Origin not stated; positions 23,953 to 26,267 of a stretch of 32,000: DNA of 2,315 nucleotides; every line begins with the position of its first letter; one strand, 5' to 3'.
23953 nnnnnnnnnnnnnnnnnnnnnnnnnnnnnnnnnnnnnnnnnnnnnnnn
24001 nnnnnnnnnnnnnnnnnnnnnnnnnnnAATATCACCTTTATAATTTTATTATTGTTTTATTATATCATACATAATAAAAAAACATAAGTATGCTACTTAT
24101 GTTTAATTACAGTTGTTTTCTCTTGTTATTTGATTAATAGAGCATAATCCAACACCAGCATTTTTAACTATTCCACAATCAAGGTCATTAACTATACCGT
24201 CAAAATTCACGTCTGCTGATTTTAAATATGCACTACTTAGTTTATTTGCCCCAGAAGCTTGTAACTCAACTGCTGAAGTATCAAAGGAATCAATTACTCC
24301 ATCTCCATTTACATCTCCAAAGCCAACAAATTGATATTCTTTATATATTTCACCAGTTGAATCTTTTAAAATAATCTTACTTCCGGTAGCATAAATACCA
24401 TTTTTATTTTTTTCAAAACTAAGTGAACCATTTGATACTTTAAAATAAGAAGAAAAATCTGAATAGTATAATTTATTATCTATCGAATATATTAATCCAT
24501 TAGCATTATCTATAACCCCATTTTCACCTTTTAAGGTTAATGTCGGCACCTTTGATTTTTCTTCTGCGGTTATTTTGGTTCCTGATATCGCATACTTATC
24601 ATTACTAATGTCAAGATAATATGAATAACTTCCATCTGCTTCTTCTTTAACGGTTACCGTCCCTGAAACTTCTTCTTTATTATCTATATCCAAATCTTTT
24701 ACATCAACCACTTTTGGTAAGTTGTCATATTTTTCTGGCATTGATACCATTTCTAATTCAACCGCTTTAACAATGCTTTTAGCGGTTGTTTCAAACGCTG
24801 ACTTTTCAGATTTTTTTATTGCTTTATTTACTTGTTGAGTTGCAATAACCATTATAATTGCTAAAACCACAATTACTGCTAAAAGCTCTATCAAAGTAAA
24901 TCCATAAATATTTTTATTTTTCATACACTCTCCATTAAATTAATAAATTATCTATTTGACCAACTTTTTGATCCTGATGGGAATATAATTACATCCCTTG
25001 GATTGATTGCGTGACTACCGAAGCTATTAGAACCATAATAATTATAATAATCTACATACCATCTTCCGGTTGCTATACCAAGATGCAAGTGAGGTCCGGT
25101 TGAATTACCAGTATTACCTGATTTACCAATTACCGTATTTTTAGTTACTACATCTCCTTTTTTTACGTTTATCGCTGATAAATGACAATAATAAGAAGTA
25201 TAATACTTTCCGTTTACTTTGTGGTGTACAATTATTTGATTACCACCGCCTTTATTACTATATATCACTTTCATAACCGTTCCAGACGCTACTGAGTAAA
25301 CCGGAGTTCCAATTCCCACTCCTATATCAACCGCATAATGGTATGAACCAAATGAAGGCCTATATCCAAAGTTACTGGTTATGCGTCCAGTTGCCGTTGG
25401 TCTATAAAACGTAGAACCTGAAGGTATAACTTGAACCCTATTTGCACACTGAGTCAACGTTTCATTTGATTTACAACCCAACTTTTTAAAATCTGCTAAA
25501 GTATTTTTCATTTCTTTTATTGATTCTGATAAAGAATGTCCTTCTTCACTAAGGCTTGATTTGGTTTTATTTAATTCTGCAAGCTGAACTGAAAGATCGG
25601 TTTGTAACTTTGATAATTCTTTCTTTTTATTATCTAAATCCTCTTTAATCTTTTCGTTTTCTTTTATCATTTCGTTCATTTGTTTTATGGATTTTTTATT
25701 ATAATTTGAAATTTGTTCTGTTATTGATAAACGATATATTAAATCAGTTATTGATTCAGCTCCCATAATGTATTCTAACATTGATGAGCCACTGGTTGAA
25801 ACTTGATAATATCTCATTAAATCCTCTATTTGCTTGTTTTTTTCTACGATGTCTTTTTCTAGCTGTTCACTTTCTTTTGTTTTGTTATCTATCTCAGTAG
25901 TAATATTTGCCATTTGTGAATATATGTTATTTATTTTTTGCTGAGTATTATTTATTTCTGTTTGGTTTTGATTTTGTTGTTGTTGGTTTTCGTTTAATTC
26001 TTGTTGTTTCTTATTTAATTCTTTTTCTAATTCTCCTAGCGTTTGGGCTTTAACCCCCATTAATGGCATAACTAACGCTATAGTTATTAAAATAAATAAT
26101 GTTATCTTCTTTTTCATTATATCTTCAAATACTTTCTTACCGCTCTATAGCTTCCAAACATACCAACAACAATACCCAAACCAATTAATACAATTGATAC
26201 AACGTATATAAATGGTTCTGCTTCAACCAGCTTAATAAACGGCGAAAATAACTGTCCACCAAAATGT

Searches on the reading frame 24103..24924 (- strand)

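Call 6: search_protein_families(library=pfam, proteins=[window:24103-24924:-], max_evalue=0.01)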
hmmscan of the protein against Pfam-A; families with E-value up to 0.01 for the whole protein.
window:24103-24924:- (273 aa): 3 families
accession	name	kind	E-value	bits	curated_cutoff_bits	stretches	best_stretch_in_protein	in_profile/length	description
PF00404.24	Dockerin_1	-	9.7e-12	45.4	22.9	1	203-255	2-54/57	Dockerin type I domain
PF07963.17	N_methyl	-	4e-07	29.8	21.2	1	4-28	2-26/27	Prokaryotic N-terminal methylation motif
PF14221.11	DUF4330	-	0.0047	17.5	27.6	0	9-105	14-116/167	Domain of unknown function (DUF4330)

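Call 80: search_protein_families(library=ncbifam, proteins=[window:24103-24924:-], max_evalue=0.001)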
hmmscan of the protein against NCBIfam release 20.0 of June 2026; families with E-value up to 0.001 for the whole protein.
window:24103-24924:- (273 aa): 6 families
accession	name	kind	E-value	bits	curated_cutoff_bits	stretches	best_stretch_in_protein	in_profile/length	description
TIGR02532.1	IV_pilin_GFxxxE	domain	5.2e-06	26.1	16.3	1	8-29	3-24/24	prepilin-type N-terminal cleavage/methylation domain-containing protein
NF040999.1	pilin_ComGC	equivalog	2.7e-05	24.3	75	1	8-71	3-68/84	competence type IV pilus major pilin ComGC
TIGR02596.1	TIGR02596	subfamily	3e-05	24.2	70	1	9-40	1-32/196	Verru_Chthon cassette protein D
TIGR01710.1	typeII_sec_gspG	equivalog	3.3e-05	23.9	88.85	1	8-65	2-62/134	type II secretion system major pseudopilin GspG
NF049990.1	CellobisidaseCelK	equivalog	6.3e-05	21.3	1700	1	188-255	815-880/889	cellulose 1,4-beta-cellobiosidase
TIGR02599.1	TIGR02599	subfamily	0.00045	19.6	256.5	1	8-40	1-33/361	Verru_Chthon cassette protein C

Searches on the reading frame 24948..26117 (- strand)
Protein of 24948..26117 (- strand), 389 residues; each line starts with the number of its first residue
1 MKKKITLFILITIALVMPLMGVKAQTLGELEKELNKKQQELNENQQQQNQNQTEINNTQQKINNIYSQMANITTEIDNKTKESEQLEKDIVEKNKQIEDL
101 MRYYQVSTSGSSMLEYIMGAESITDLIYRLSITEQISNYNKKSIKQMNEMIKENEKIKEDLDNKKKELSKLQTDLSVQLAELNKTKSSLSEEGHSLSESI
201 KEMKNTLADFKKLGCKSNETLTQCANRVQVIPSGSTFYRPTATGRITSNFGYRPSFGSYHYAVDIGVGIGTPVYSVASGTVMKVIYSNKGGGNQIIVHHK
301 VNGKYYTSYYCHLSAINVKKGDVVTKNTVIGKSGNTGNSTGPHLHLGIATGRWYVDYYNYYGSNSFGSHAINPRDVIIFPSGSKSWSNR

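Call 6: search_protein_families(library=pfam, proteins=[window:24948-26117:-], max_evalue=0.01)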
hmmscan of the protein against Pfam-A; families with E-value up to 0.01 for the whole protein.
window:24948-26117:- (389 aa): 13 families
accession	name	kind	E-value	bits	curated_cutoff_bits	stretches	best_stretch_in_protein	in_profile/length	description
PF01551.29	Peptidase_M23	-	1.7e-24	86.2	28.7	1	259-356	2-95/96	Peptidase family M23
PF24568.1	CC_PcsB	-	2.9e-11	43.5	27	1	84-153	2-71/75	Peptidoglycan hydrolase PcsB, coiled-coil domain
PF11932.13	DUF3450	-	1.6e-06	28.1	32.6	1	13-102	4-93/241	Protein of unknown function (DUF3450)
PF10473.14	CENP-F_leu_zip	-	7.6e-05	23.2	34.5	1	29-102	28-101/140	Leucine-rich repeats of kinetochore protein Cenp-F/LEK1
PF06103.16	DUF948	-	0.00051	20.6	37.2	0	52-101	25-74/89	Bacterial protein of unknown function (DUF948)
PF07072.16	ZapD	-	0.00079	19.7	27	1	23-87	38-102/210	Cell division protein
PF04513.17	Baculo_PEP_C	-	0.00098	19.6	38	1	26-89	57-121/140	Baculovirus polyhedron envelope protein, PEP, C terminus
PF08614.16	ATG16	-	0.0015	19.2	33.7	1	25-104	74-153/200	Autophagy protein 16 (ATG16)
PF06295.17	ZapG-like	-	0.0019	18.7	33.5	0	145-210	17-80/123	Z-ring associated protein G-like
PF07200.18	Mod_r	-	0.004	17.6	30.1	0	142-213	29-100/146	Modifier of rudimentary (Mod(r)) protein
PF07926.17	TPR_MLP1_2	-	0.0072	16.8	36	1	137-212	43-117/129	TPR/MLP1/MLP2-like protein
PF10498.14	IFT57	-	0.0086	15.5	40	0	135-224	212-301/360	Intra-flagellar transport protein 57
PF24918.1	NET2A_C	-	0.0099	16.2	27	0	32-100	37-105/180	NET2A, C-terminal domain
